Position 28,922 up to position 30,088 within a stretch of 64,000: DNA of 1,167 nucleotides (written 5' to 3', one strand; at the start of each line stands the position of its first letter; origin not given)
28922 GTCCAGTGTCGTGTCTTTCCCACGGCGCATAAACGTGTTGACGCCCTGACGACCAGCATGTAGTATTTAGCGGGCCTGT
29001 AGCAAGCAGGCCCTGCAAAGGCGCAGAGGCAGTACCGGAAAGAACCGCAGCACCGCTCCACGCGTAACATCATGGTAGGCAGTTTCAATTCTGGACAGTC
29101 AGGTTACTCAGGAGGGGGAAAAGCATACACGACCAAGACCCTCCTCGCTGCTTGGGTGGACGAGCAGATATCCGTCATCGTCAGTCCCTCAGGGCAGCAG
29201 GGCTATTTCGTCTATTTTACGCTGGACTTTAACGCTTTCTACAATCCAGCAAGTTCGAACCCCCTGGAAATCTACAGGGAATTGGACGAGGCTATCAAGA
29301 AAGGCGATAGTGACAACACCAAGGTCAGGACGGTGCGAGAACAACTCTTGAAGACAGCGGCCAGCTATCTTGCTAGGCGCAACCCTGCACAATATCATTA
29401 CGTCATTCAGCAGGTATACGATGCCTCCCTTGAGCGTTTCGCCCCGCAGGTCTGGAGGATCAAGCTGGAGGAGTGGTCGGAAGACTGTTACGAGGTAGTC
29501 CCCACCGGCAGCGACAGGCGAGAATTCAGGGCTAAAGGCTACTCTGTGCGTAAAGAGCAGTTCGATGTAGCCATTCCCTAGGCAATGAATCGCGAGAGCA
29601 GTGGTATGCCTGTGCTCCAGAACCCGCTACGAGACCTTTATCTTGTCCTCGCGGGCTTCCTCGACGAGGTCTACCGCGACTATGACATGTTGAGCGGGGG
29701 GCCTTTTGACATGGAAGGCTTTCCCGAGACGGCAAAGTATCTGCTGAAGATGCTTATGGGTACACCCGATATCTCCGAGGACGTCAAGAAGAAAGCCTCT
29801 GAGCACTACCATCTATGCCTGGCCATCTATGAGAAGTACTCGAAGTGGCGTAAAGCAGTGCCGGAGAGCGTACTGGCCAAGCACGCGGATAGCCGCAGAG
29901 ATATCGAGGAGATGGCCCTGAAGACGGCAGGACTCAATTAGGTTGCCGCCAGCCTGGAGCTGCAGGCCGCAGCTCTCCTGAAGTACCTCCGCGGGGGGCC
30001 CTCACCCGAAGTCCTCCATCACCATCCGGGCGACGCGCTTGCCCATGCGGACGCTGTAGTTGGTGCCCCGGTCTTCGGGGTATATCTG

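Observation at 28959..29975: Low-G+C two-gene islet of unknown function with its own near-consensus promoter, wedged between core operons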

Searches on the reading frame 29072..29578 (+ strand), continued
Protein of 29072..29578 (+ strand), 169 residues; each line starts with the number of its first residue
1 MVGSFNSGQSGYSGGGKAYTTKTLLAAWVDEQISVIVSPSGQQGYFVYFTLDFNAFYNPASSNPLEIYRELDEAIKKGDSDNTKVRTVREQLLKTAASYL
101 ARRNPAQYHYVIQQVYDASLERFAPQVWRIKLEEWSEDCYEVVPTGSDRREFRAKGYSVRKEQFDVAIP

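Call 76: search_protein_families(library=padloc, alignment_id=A1, max_evalue=0.1)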
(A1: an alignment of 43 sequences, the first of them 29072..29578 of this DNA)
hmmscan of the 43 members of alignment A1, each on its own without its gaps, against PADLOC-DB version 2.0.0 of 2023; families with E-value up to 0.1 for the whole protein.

A. member 1, window:29072-29578:+ (169 aa): 0 families

B. families by the number of members that match (of 43 scanned): 7 families
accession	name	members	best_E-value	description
PDLC02589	DrmC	1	0.01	DrmC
PDLC00304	PtuA1|PtuA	1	0.013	AAA ATPase domain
PDLC02636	DrmE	1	0.015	DrmE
PDLC00299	PtuA1|PtuA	1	0.032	AAA ATPase domain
PDLC04958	PDC-S20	1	0.036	-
PDLC04620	PDC-M38B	1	0.036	-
PDLC00100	GajA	1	0.043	AAA ATPase domain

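Call 88: search_dna_similar(query=window:29072-29578:+, collection=plasmids, mode=protein, max_evalue=0.01)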
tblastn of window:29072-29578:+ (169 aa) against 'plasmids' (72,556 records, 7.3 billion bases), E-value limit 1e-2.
No match.

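Call 91: find_related_loci(query=A4, collection=viral_contigs, flank=6000)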
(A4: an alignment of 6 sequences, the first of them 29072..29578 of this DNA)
Query A4 (169 aa) in viral_contigs; peptide patterns used: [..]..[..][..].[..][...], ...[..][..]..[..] (x = any residue, [..] = any of these).
56 stretches matched a pattern, but none encodes a relative of the query by tblastn (E <= 1e-3).

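Call 97: search_protein_families(library=ncbifam, alignment_id=A1, max_evalue=0.01)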
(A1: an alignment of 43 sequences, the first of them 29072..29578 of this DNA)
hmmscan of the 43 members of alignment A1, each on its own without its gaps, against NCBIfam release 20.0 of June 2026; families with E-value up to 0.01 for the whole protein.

A. member 1, window:29072-29578:+ (169 aa): 0 families

B. families by the number of members that match (of 43 scanned): 1 family
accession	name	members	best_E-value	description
TIGR01890.1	N-Ac-Glu-synth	1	0.0027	amino-acid N-acetyltransferase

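Call 107: find_related_loci(query=P0059, collection=viral_contigs, flank=6000)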
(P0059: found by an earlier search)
Query P0059 (155 aa) in viral_contigs; peptide patterns used: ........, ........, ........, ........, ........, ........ (x = any residue, [..] = any of these).
3 stretches matched a pattern, but none encodes a relative of the query by tblastn (E <= 1e-3).

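Call 108: find_related_loci(query=P0053, collection=viral_contigs, flank=6000)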
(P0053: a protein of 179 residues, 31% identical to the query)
Query P0053 (179 aa) in viral_contigs; peptide patterns used: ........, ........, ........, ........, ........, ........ (x = any residue, [..] = any of these).
4 stretches matched a pattern, but none encodes a relative of the query by tblastn (E <= 1e-3).

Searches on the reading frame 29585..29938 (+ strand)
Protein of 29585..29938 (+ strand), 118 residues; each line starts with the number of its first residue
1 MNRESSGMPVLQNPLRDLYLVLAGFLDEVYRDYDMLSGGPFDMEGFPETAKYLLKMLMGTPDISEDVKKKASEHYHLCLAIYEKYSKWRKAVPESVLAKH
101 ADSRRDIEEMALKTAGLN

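Call 7: search_protein_families(library=pfam, proteins=[window:29585-29938:+], max_evalue=10)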
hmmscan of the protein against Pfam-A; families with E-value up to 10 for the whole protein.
window:29585-29938:+ (118 aa): 0 families

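Call 8: search_protein_families(library=padloc, proteins=[window:29585-29938:+], max_evalue=10)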
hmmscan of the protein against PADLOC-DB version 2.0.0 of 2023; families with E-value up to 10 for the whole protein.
window:29585-29938:+ (118 aa): 0 families

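Call 9: search_protein_families(library=ncbifam, proteins=[window:29585-29938:+], max_evalue=10)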
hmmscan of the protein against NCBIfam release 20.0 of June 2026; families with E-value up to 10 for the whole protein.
window:29585-29938:+ (118 aa): 1 family
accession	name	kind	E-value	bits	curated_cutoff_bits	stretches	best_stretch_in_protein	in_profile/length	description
NF011851.0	PRK15323.1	equivalog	0.14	12.3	269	1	45-97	99-148/192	oxygen-regulated invasion protein OrgA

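Call 10: search_protein_families(library=phrogs, proteins=[window:29585-29938:+], max_evalue=10)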
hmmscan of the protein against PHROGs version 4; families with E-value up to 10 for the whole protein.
window:29585-29938:+ (118 aa): 0 families

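Call 13: find_homologous_proteins(query=window:29585-29938:+, max_evalue=0.01)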
Query window:29585-29938:+ (118 aa): 1 proteins with E <= 0.01 among 9 candidates.
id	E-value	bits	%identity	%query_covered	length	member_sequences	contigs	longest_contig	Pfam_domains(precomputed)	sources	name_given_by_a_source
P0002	5.3e-68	244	100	94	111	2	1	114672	-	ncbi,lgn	-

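Call 31: search_solved_structures(query=A2, max_evalue=10)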
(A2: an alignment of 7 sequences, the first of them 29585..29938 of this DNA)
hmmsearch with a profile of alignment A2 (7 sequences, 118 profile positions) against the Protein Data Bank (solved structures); distinct sequences matched with E-value up to 10: 7.
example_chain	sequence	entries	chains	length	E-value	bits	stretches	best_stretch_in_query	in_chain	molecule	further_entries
8ga6_A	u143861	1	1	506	0.0029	21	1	41-116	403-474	THR6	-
6q45_H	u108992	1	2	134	0.35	14.3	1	10-76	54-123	ATP synthase epsilon chain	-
5j9t_G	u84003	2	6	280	0.99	12.8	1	23-99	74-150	Enhancer of polycomb-like protein 1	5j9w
6y07_A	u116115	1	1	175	1.8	12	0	50-116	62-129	sohair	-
6dd8_A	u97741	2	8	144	3.7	11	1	40-94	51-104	Synaptonemal complex protein 3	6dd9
3g67_A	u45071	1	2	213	4.1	10.8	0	44-97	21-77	Methyl-accepting chemotaxis protein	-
3g6b_A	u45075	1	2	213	4.1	10.8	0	44-97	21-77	Methyl-accepting chemotaxis protein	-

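Call 38: find_related_loci(query=A2, collection=viral_contigs, flank=8000)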
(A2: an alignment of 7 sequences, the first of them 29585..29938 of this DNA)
Query A2 (118 aa) in viral_contigs; peptide patterns used: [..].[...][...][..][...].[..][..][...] (x = any residue, [..] = any of these).
42 stretches matched a pattern, but none encodes a relative of the query by tblastn (E <= 1e-3).

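Call 42: predict_structure(alignment_id=A2)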
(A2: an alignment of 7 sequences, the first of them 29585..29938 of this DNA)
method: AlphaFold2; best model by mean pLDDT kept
length: 118 residues; sequences in the alignment: 7
mean_pLDDT: 82.0   pTM: 0.77
mean pLDDT of the five models: 82.0, 82.0, 81.0, 80.7, 80.0
residues with pLDDT >= 90: 52; 70-90: 43; 50-70: 11; < 50: 12
segments of 3 or more residues with pLDDT < 50: 1-10
pLDDT, mean of each block of 10 residues (from residue 1): 41 85 89 59 89 96 94 96 85 83 89 76
secondary structure, 60 per line:
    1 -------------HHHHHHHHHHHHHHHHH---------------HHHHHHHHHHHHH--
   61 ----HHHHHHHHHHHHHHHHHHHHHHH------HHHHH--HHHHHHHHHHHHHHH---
elements in order: H14-30 H46-58 H65-87 H94-98 H101-115
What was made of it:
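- Checked: Gene 2 is helical, as stated (call 42).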

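Call 58: fold_search(model_id=the predicted structure, library=pdb)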
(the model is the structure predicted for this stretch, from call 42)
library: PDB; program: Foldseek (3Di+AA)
matches with E <= 10: 89; with E <= 0.001: 0
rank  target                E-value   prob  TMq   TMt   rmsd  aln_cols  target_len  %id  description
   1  8zak_B                1.7e+00  0.14  0.28  0.14  15.7       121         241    9  Crystal structure of the channel protein CorA from Campylobacter jejuni in complex with Ni2+ (released 2024-06-19)
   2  3uun_A                1.9e+00  0.16  0.30  0.30  13.5       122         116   14  Crystal Structure of N-terminal first spectrin repeat of dystrophin (released 2012-09-19)
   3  4cei_A                2.8e+00  0.07  0.25  0.04  21.3       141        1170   10  Crystal structure of ADPNP-bound AddAB with a forked DNA substrate (released 2014-03-12)
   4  2q0o_D                2.9e+00  0.28  0.32  0.41  12.1        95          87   12  Crystal structure of an anti-activation complex in bacterial quorum sensing (released 2007-09-25)
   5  1ya9                  3.4e+00  0.21  0.44  0.34   8.8       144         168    8  Crystal Structure of the 22kDa N-Terminal Fragment of Mouse Apolipoprotein E (released 2005-06-07)
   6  6hjx_E                3.4e+00  0.18  0.39  0.18   7.0       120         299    7  X-ray structure of a pentameric ligand gated ion channel from Erwinia chrysanthemi (ELIC) 7'C pore mutant (L238C) in c (released 2019-10-09)
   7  6s7o_H                3.4e+00  0.10  0.25  0.27  10.1        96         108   14  Cryo-EM structure of human oligosaccharyltransferase complex OST-A (released 2019-12-18)
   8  9gu1_D                3.6e+00  0.09  0.31  0.13   7.9       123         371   12  Human adult muscle nAChR in resting state in nanodisc with alpha-bungarotoxin (released 2025-05-14)
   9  2q0o_C                3.8e+00  0.21  0.32  0.42  12.1        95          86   12  Crystal structure of an anti-activation complex in bacterial quorum sensing (released 2007-09-25)
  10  2rld_B                3.8e+00  0.07  0.23  0.24  13.2       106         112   14  CRYSTAL STRUCTURE OF A PROTEIN WITH UNKNOWN FUNCTION FROM S23 RIBOSOMAL PROTEIN FAMILY (BT_0352) FROM BACTEROIDES THET (released 2007-10-30)
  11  3kmi_B                4.0e+00  0.21  0.46  0.34   7.0       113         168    9  Crystal structure of putative membrane protein from Clostridium difficile 630 (released 2009-11-17)
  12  5unj_A                4.2e+00  0.05  0.24  0.15  13.2       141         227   13  Structure of Human Liver Receptor Homolog 1 in complex with PGC1a and RJW100 (released 2017-04-19)
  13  8dt0_A                4.5e+00  0.08  0.28  0.24   9.3       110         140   17  Scaffolding protein functional sites using deep learning (released 2022-08-10)
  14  2rld_E                4.5e+00  0.07  0.24  0.26  13.1       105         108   14  CRYSTAL STRUCTURE OF A PROTEIN WITH UNKNOWN FUNCTION FROM S23 RIBOSOMAL PROTEIN FAMILY (BT_0352) FROM BACTEROIDES THET (released 2007-10-30)
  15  7z14_C                4.7e+00  0.11  0.37  0.14   9.5       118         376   12  Cryo-EM structure of Torpedo nicotinic acetylcholine receptor in complex with a short-chain neurotoxin. (released 2022-08-17)
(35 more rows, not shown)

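Call 77: search_protein_families(library=pfam, alignment_id=A2, max_evalue=0.1)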
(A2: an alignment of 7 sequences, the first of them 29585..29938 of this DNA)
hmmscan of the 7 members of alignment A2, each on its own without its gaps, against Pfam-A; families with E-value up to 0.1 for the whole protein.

A. member 1, window:29585-29938:+ (118 aa): 0 families

B. families by the number of members that match (of 7 scanned): 2 families
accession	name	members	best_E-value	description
PF12305.13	DUF3630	1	0.027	Protein of unknown function (DUF3630)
PF07240.16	Turandot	1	0.092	Stress-inducible humoral factor Turandot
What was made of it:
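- On Type II toxin-antitoxin module: Gene 2 and its six relatives have no Pfam domain (calls 7, 77).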

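Call 98: search_protein_families(library=padloc, alignment_id=A2, max_evalue=0.1)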
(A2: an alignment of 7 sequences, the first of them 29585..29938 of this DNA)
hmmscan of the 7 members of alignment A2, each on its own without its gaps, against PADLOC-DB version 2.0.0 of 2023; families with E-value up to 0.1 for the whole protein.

A. member 1, window:29585-29938:+ (118 aa): 0 families

B. families by the number of members that match (of 7 scanned): 0 families
